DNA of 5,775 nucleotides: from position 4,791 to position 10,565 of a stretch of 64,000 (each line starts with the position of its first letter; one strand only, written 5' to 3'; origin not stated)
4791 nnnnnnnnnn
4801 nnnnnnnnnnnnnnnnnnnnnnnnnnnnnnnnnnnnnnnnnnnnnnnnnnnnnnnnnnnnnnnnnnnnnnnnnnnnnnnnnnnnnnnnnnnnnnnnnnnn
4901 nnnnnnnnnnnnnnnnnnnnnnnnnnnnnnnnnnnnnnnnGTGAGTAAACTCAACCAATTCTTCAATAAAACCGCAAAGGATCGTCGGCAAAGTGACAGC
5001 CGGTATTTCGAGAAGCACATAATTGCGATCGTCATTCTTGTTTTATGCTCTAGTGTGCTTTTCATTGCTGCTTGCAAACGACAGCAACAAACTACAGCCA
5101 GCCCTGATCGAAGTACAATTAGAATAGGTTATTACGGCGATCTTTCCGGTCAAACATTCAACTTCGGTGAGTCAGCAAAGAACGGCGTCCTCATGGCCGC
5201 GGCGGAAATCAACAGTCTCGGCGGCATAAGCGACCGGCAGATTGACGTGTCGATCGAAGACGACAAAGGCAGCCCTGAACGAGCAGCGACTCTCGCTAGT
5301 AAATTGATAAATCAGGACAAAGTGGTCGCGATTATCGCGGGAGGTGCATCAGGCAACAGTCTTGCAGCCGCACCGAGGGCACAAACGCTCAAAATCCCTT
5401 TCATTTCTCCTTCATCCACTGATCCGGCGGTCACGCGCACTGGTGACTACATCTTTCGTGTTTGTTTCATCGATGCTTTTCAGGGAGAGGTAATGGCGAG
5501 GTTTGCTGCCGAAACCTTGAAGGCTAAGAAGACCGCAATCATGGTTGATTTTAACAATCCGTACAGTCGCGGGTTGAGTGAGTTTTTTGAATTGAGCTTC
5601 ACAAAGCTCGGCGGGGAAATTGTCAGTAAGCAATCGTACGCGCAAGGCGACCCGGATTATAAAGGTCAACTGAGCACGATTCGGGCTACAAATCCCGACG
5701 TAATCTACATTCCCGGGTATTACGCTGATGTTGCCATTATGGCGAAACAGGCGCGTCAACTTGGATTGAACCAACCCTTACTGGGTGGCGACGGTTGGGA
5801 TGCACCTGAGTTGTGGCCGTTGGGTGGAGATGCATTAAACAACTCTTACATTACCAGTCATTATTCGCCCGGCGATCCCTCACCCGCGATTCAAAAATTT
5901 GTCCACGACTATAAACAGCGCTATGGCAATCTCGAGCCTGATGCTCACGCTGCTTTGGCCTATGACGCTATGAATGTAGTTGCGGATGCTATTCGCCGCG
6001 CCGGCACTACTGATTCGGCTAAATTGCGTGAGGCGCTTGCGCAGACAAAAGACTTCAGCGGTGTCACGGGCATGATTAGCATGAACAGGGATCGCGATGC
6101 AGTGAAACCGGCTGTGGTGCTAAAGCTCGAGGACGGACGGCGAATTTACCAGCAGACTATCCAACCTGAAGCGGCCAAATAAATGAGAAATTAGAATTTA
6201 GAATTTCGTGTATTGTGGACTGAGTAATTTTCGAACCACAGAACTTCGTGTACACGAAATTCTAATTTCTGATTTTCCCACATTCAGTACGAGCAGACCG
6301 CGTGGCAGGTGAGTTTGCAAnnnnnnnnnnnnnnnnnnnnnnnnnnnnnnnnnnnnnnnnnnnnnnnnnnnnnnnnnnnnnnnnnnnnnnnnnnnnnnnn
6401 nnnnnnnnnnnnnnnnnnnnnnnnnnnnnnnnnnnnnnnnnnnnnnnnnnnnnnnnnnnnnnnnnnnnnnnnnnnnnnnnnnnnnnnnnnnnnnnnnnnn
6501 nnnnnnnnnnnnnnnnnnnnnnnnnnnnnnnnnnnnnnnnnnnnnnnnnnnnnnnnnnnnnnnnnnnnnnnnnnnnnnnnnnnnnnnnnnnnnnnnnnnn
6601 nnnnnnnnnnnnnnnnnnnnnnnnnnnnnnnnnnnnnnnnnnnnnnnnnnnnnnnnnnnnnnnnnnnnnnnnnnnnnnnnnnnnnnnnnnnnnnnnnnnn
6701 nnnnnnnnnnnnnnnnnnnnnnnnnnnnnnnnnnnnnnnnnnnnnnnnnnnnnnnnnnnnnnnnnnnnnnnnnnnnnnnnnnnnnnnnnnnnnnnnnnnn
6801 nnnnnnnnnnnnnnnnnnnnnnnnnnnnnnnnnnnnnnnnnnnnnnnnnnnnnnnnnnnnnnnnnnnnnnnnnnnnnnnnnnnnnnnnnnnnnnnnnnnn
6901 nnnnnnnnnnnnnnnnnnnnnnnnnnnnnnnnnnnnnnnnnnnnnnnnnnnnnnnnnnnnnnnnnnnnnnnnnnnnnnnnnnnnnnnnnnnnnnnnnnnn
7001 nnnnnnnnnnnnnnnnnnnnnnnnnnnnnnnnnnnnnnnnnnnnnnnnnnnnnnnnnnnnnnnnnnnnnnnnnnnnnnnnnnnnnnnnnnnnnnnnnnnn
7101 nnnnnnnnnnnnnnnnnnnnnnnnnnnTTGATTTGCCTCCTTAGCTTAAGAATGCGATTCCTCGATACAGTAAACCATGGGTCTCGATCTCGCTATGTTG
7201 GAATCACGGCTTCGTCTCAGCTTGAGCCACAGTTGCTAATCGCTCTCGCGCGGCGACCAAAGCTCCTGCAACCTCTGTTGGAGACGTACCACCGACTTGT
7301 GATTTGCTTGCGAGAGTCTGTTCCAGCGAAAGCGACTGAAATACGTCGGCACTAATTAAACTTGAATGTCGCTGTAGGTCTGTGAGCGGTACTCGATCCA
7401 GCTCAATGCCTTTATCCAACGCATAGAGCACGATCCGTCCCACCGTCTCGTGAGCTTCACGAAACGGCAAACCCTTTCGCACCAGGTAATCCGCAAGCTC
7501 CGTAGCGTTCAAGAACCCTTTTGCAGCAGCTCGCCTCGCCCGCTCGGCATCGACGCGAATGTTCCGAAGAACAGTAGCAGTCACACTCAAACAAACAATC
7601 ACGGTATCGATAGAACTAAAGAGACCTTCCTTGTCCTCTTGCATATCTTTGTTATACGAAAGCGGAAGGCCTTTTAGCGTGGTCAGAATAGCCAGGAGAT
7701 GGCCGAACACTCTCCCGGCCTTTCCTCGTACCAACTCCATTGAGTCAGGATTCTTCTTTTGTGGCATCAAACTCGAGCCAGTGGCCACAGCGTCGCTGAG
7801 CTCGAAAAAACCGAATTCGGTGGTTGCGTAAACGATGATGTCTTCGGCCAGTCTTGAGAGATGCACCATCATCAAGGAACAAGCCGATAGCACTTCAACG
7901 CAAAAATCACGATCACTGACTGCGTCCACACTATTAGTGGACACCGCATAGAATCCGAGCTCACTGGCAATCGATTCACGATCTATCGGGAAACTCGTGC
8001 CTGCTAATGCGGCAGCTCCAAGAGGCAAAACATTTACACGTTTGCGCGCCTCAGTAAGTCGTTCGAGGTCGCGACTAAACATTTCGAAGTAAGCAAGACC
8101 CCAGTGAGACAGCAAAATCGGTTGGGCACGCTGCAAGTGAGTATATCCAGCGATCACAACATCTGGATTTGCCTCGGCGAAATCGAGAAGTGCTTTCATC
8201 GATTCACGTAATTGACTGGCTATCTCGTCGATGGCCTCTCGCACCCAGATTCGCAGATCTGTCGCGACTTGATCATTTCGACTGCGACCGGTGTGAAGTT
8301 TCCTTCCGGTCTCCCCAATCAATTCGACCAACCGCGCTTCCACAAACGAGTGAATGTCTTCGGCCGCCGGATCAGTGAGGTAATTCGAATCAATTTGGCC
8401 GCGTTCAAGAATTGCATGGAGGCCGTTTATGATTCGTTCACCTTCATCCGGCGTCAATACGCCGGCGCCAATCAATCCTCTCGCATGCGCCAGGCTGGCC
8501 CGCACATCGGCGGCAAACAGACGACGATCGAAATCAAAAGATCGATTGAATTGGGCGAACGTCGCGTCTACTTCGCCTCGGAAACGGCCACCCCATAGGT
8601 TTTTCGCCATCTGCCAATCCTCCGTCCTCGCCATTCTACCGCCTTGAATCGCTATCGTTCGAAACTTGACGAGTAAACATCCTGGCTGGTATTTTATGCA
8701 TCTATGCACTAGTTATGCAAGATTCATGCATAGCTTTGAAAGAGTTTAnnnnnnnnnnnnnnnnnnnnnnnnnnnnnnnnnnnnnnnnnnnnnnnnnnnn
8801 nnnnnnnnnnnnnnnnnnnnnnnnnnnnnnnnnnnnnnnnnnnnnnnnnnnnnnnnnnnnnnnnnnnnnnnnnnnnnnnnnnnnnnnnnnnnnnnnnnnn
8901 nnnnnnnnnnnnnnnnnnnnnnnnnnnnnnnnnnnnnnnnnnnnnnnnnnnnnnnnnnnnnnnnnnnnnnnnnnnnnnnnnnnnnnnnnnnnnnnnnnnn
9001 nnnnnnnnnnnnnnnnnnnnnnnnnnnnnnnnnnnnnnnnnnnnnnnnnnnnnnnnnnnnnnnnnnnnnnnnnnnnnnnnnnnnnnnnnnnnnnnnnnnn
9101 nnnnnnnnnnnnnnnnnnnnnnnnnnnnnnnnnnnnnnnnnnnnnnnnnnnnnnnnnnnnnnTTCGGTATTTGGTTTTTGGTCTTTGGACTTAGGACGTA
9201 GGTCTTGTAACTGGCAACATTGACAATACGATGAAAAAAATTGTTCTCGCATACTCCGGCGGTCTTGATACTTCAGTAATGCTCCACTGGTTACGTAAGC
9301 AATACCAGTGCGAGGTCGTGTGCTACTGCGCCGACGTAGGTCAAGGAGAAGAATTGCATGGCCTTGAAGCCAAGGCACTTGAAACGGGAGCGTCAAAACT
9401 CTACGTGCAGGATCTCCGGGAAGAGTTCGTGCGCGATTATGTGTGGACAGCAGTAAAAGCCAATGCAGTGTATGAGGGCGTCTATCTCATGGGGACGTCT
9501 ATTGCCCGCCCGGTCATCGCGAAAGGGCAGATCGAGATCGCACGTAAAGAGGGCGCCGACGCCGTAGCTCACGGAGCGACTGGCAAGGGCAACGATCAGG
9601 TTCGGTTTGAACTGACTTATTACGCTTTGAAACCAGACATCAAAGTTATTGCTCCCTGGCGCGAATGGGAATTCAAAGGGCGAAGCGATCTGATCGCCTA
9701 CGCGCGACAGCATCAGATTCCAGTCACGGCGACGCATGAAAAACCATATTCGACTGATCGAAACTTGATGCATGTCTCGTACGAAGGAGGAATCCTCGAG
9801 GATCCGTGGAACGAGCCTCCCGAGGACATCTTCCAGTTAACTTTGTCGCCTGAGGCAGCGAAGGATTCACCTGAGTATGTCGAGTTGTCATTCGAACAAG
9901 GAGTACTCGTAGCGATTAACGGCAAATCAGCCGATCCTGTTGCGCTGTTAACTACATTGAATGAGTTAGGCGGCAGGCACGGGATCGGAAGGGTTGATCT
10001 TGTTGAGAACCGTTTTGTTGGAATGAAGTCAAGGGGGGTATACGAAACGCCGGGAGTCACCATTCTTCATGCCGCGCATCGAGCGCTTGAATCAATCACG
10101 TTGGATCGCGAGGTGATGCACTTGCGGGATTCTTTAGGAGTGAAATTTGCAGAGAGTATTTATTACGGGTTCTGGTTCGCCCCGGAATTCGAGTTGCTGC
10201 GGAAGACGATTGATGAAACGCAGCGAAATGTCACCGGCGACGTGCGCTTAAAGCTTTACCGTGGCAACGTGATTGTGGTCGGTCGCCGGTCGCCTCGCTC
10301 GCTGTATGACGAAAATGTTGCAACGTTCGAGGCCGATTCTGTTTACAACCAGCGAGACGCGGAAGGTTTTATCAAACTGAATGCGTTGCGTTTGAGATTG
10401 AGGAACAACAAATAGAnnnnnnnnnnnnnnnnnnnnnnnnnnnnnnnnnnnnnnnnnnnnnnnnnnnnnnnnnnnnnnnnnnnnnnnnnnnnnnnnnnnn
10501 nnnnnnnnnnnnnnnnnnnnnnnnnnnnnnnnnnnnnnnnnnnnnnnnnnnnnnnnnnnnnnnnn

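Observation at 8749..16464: Arginine operon lacking argA/argJ and argE but carrying three extra genes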

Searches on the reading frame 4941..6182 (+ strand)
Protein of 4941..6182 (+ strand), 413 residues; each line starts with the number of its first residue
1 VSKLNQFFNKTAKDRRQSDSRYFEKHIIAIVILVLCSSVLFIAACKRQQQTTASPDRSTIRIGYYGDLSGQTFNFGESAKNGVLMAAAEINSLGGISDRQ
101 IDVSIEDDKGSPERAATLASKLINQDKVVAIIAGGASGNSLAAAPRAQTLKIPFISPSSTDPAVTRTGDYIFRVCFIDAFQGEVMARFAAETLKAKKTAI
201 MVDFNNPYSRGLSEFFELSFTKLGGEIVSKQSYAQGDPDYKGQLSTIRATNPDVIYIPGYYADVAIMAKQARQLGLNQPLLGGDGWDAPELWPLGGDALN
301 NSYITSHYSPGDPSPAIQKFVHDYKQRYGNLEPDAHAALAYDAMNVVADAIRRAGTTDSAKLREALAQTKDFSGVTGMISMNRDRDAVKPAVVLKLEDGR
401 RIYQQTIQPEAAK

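Call 41: search_protein_families(library=pfam, proteins=[window:4941-6182:+], max_evalue=0.001)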
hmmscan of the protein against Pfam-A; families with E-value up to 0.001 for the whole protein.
window:4941-6182:+ (413 aa): 3 families
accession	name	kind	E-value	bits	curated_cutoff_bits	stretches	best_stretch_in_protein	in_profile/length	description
PF13458.12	Peripla_BP_6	-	1.8e-72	245.3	31.7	1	59-399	1-342/343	Periplasmic binding protein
PF01094.35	ANF_receptor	-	1.1e-27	97.4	25.4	1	80-392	3-345/353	Receptor family ligand binding region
PF13433.12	Peripla_BP_5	-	3.8e-21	76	27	2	186-396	125-336/363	Periplasmic binding protein domain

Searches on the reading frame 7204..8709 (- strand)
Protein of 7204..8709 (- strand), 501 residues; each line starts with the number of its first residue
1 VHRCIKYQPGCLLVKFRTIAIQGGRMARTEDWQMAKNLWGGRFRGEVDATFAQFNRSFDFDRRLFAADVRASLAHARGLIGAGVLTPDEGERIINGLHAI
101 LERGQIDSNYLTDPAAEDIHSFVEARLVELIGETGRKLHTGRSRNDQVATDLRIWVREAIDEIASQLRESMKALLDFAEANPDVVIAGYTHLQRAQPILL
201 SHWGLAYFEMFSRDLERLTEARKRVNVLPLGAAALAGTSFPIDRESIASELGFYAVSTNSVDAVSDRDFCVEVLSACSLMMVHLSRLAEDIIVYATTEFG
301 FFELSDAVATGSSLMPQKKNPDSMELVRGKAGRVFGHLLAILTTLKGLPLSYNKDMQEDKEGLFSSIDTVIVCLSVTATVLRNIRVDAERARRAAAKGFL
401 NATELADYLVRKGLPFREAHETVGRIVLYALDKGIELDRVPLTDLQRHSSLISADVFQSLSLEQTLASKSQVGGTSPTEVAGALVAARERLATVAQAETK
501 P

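Call 3: search_protein_families(library=pfam, proteins=[window:7204-8709:-], max_evalue=0.01)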
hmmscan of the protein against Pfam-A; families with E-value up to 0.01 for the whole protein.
window:7204-8709:- (501 aa): 2 families
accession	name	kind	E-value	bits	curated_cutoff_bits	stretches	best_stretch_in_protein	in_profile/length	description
PF00206.25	Lyase_1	-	5.8e-87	292.4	27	1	41-336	1-312/312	Lyase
PF14698.11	ASL_C2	-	5.6e-26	91.2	27.3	1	399-466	1-68/69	Argininosuccinate lyase C-terminal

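Call 4: search_protein_families(library=ncbifam, proteins=[window:7204-8709:-], max_evalue=0.01)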
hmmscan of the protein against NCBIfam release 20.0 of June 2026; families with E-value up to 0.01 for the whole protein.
window:7204-8709:- (501 aa): 19 families
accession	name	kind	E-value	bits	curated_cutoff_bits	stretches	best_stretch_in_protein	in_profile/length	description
TIGR00838.1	argH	equivalog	3.1e-184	613.2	279.5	1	38-491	1-454/455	argininosuccinate lyase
NF008964.0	PRK12308.1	equivalog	3.3e-176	587.3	657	1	38-494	3-459/624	argininosuccinate lyase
NF002563.0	PRK02186.1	subfamily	4.3e-67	227.1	625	1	119-448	490-821/890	argininosuccinate lyase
NF052535.1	CoM_syn_XcbC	exception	1.4e-62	212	575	1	53-497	24-471/495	2-phosphosulfolactate phosphatase XcbC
NF005218.0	PRK06705.1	equivalog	8.7e-55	186.4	883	1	55-445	27-419/502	argininosuccinate lyase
NF005000.0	PRK06389.1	equivalog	6.5e-39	134.2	388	1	48-427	15-383/434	argininosuccinate lyase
TIGR00928.1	purB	equivalog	9e-27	93.9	326.2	1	118-425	72-383/436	adenylosuccinate lyase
TIGR02426.1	protocat_pcaB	equivalog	2.9e-25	88.9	355.75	1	69-344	27-298/338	3-carboxy-cis,cis-muconate cycloisomerase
NF006554.0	PRK09053.1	equivalog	3.1e-23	82.3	595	1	133-460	98-427/453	3-carboxy-cis,cis-muconate cycloisomerase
NF008909.0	PRK12273.1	subfamily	1.7e-22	80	510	1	141-409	140-418/474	aspartate ammonia-lyase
NF006500.1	PRK08937.2-4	subfamily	3.9e-21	75.4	626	1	67-453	33-418/448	adenylosuccinate lyase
NF052536.2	CoM_syn_XcbD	exception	1.7e-17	63.3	600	1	138-468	101-434/443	3-sulfopropionylcysteine synthase XcbD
NF004631.0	PRK05975.1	equivalog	6.2e-17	61.6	371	1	72-326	39-287/352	3-carboxy-cis,cis-muconate cycloisomerase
TIGR00839.1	aspA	equivalog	2.7e-16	59.5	681.2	1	140-345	134-348/468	aspartate ammonia-lyase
NF011092.0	PRK14515.1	subfamily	4.9e-15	55.3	876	1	141-337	144-349/479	aspartate ammonia-lyase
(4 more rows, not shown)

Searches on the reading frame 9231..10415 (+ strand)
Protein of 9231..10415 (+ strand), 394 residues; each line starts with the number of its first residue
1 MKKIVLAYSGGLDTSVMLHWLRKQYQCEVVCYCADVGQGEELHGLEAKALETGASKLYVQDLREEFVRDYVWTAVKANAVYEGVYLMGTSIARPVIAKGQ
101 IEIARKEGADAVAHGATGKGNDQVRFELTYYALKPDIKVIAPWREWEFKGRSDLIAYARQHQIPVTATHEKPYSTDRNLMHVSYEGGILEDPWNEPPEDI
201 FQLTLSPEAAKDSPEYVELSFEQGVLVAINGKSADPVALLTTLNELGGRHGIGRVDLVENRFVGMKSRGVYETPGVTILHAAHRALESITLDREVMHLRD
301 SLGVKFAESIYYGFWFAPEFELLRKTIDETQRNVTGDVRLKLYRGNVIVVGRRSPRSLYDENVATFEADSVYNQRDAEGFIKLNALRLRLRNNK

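Call 3: search_protein_families(library=pfam, proteins=[window:9231-10415:+], max_evalue=0.01)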
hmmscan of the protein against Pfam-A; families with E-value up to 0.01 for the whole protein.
window:9231-10415:+ (394 aa): 2 families
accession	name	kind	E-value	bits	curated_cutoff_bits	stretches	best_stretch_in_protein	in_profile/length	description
PF20979.2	Arginosuc_syn_C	-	2.5e-88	295.8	27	1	173-389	1-217/219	Arginosuccinate synthase C-terminal domain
PF00764.25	Arginosuc_synth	-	9.4e-69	231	27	1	3-164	1-162/162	Arginosuccinate synthase N-terminal HUP domain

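Call 4: search_protein_families(library=ncbifam, proteins=[window:9231-10415:+], max_evalue=0.01)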
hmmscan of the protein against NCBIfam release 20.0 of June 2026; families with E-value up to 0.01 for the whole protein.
window:9231-10415:+ (394 aa): 6 families
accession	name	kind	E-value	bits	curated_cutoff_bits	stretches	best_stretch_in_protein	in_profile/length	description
NF001770.0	PRK00509.1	equivalog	1.1e-190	633.9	334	1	1-393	4-396/401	argininosuccinate synthase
TIGR00032.1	argG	equivalog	2.4e-155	517.7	268.2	1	3-390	1-388/394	argininosuccinate synthase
NF010392.0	PRK13820.1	equivalog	2.3e-130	435.2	512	1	1-392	2-389/395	argininosuccinate synthase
NF003385.0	PRK04527.1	equivalog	3.3e-64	217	603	1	2-384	4-385/401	argininosuccinate synthase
NF003779.0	PRK05370.1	equivalog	1.3e-55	189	657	1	2-384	12-409/448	argininosuccinate synthase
NF038212.1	argG_rel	exception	1.1e-49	169.3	425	1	2-367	15-376/381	argininosuccinate synthase-related protein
